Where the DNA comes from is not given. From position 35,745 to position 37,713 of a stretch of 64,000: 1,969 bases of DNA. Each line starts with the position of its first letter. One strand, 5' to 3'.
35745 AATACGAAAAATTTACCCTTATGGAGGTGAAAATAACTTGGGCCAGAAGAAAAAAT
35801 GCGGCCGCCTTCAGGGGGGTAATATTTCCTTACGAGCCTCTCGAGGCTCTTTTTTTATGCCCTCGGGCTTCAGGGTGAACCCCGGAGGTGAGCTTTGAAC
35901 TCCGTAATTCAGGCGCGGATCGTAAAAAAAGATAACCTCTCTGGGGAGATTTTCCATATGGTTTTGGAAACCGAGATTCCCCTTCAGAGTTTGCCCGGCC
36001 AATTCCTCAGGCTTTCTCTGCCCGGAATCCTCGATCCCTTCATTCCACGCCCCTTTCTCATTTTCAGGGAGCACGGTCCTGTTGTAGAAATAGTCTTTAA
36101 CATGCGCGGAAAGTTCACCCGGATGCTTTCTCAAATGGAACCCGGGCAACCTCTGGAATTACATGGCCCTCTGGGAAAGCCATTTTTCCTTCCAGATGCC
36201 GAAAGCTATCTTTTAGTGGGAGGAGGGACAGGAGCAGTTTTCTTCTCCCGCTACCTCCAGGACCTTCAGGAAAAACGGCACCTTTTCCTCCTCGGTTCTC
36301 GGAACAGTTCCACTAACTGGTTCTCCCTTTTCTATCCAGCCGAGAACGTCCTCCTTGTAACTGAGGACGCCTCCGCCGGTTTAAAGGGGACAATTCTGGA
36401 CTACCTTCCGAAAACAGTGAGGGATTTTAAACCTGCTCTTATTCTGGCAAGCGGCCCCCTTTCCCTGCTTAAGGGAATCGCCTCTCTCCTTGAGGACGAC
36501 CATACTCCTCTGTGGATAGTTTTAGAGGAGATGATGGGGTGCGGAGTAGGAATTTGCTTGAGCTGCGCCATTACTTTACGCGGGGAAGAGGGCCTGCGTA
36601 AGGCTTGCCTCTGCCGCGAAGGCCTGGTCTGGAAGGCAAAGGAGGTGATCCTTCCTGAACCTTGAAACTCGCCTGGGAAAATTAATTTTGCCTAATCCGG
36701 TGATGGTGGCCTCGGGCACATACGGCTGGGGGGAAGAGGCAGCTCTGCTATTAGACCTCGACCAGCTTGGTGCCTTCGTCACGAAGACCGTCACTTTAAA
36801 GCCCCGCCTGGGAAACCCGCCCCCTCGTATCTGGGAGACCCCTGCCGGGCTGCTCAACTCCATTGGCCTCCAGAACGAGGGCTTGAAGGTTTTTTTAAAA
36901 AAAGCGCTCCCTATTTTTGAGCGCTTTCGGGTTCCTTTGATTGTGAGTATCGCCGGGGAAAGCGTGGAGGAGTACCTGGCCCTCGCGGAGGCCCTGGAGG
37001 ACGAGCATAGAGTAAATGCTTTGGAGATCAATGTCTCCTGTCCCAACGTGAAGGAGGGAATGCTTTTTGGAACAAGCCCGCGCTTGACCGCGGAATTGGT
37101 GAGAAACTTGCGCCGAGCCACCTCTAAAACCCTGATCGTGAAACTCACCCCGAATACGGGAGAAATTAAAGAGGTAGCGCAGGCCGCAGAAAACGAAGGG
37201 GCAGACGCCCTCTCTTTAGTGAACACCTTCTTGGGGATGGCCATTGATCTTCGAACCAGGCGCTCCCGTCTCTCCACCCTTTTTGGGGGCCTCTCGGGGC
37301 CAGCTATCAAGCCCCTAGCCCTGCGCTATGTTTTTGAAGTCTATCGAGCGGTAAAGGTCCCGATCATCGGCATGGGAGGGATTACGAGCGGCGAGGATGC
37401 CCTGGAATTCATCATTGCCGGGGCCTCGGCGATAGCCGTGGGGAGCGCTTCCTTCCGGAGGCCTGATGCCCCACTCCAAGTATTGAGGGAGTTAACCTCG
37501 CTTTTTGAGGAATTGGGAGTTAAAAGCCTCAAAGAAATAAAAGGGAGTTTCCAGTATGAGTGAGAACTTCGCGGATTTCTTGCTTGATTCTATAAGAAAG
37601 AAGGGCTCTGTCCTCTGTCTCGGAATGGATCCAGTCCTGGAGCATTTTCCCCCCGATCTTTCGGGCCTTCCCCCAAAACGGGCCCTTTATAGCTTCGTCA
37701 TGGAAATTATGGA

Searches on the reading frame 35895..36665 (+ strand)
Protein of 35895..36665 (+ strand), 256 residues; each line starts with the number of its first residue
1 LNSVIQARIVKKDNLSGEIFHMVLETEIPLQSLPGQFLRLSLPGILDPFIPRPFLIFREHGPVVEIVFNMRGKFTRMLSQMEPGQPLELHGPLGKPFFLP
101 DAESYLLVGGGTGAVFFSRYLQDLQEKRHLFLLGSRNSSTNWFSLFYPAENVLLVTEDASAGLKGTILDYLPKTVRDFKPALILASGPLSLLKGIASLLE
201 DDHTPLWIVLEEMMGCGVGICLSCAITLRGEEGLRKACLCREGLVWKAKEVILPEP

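Call 8: search_protein_families(library=pfam, proteins=[window:35895-36665:+], max_evalue=0.01)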
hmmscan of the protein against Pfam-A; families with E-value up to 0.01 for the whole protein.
window:35895-36665:+ (256 aa): 2 families
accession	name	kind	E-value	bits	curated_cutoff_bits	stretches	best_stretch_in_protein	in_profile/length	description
PF10418.14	DHODB_Fe-S_bind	-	1.2e-09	38.2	23.9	1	211-251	1-40/41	Iron-sulfur cluster binding domain of dihydroorotate dehydrogenase B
PF00970.30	FAD_binding_6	-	0.0014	19.4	21.1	1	8-95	3-96/99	Oxidoreductase FAD-binding domain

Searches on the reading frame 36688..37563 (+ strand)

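Call 8: search_protein_families(library=pfam, proteins=[window:36688-37563:+], max_evalue=0.01)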
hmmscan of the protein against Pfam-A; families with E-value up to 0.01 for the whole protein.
window:36688-37563:+ (291 aa): 6 families
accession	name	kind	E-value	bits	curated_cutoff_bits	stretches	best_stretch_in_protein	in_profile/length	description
PF01180.27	DHO_dh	-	5.9e-79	265.7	27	1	2-271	12-289/291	Dihydroorotate dehydrogenase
PF01207.24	Dus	-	1.6e-06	27.9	20.4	1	82-259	54-221/311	Dihydrouridine synthase (Dus)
PF03060.21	NMO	-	0.00015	21.7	28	1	211-254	181-224/331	Nitronate monooxygenase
PF00977.27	His_biosynth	-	0.0016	18.4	23.6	1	211-265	61-115/228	Histidine biosynthesis protein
PF02581.23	TMP-TENI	-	0.0025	17.6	27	0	206-254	132-179/180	Thiamine monophosphate synthase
PF01070.24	FMN_dh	-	0.0059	16.1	24.9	0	211-254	259-304/350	FMN-dependent dehydrogenase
